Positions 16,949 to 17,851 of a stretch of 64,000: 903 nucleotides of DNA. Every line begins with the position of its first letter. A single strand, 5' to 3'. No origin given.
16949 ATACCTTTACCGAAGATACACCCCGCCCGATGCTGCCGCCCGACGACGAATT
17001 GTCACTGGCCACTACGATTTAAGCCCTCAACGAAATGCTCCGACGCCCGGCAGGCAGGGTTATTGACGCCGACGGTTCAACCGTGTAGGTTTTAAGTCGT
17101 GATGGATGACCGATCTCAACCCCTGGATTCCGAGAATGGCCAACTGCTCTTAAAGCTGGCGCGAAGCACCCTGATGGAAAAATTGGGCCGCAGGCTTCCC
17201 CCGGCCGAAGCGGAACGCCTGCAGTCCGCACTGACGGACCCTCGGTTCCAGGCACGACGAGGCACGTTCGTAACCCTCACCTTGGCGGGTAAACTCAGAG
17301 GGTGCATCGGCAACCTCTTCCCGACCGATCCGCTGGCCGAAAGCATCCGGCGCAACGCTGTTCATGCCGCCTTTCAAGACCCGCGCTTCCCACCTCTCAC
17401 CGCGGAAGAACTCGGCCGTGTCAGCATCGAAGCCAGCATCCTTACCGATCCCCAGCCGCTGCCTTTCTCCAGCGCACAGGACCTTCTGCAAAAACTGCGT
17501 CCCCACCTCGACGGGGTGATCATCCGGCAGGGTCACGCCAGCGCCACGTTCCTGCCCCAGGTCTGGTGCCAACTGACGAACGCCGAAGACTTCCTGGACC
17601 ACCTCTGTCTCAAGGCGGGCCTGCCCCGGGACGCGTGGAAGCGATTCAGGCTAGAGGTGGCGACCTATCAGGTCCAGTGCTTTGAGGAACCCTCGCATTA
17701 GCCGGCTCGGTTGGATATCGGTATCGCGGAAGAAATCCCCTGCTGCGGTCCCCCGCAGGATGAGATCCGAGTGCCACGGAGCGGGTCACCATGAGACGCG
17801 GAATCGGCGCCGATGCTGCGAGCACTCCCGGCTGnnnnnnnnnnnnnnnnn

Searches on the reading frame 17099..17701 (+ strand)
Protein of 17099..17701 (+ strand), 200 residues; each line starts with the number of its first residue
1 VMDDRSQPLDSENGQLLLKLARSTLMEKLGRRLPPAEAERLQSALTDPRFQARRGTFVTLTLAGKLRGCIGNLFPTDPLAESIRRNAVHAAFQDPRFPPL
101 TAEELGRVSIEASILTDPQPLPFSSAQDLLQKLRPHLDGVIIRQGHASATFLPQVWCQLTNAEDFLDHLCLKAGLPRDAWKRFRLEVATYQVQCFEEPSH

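Call 6: search_protein_families(library=pfam, proteins=[window:17099-17701:+], max_evalue=0.01)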
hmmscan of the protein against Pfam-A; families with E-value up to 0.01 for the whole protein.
window:17099-17701:+ (200 aa): 1 family
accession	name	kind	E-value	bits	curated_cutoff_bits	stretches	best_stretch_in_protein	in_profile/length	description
PF01871.22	AMMECR1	-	9.5e-49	165.5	25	1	19-195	2-168/168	AMMECR1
